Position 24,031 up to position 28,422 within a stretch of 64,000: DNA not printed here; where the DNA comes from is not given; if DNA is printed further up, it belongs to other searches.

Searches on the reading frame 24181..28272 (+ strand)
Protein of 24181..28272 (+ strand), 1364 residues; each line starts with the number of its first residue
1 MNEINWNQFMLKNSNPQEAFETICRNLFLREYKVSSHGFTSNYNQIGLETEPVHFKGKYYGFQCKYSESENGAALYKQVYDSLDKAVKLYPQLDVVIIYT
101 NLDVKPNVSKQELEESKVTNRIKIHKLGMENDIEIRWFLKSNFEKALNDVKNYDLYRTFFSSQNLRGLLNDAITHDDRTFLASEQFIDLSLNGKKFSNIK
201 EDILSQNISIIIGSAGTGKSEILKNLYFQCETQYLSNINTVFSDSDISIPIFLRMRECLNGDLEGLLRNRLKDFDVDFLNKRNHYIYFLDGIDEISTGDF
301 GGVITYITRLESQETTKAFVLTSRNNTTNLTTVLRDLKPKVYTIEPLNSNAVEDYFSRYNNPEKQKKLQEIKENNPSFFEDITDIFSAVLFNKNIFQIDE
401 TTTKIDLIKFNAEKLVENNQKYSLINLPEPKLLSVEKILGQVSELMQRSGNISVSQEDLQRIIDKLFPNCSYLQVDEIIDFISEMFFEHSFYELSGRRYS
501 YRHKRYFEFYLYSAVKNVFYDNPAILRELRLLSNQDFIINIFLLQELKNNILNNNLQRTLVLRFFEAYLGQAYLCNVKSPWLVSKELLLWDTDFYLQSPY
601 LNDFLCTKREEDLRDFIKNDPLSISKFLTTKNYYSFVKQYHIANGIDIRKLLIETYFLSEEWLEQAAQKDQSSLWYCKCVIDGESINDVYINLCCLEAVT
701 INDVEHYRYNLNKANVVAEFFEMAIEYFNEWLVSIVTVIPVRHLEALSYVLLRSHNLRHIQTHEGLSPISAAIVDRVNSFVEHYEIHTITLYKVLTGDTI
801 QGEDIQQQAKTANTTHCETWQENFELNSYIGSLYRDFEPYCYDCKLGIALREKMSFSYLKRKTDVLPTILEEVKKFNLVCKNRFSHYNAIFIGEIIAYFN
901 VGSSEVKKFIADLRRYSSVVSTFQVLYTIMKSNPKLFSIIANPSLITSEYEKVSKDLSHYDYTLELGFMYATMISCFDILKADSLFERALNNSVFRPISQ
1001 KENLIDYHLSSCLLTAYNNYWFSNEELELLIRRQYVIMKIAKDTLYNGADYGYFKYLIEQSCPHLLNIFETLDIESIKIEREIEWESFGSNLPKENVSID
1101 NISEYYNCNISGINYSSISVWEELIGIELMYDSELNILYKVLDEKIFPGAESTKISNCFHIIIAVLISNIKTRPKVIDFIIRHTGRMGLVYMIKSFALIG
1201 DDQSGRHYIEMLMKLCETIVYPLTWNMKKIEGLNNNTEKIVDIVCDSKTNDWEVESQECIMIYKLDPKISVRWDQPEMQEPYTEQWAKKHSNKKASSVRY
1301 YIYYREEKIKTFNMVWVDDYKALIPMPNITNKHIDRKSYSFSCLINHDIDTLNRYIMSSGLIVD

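Call 3: search_protein_families(library=pfam, proteins=[window:24181-28272:+], max_evalue=0.1)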
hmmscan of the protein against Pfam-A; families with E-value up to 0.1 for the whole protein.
window:24181-28272:+ (1364 aa): 3 families
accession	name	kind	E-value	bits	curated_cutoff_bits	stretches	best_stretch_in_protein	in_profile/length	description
PF20720.3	nSTAND3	-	0.0017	18.5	27.2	0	195-233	6-44/155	Novel STAND NTPase 3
PF05729.18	NACHT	-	0.002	18.4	26.7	1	209-359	3-163/167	NACHT domain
PF03193.22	RsgA_GTPase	-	0.054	13.8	30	0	192-229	93-129/174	RsgA GTPase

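Call 4: search_protein_families(library=padloc, proteins=[window:24181-28272:+], max_evalue=0.1)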
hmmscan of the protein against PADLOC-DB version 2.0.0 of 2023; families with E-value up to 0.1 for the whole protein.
window:24181-28272:+ (1364 aa): 5 families
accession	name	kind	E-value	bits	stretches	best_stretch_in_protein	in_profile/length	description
PDLC02169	Avs4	-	9.3e-34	114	1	1-233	1-235/1570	-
PDLC04213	HEC-02A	-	4e-06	24.6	1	196-234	14-51/337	-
PDLC05065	PDC-S68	-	0.0017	14.2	1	161-227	578-641/1221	-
PDLC04140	mad8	-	0.01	13.3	1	196-234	17-55/314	mads_8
PDLC02166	Avs2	-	0.035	9.5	1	19-117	20-120/1498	-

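Call 5: search_protein_families(library=ncbifam, proteins=[window:24181-28272:+], max_evalue=0.1)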
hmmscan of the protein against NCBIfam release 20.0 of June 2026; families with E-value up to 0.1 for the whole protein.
window:24181-28272:+ (1364 aa): 2 families
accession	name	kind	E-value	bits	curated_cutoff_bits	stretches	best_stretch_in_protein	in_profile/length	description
NF041815.1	Avs4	equivalog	4.1e-36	123.7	1500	1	5-233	1-232/1579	AVAST type 4 anti-phage nuclease Avs4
NF058535.1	antiphage_EruA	equivalog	0.0006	18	1000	0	284-368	69-159/1318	NACHT domain-containing antiphage protein EruA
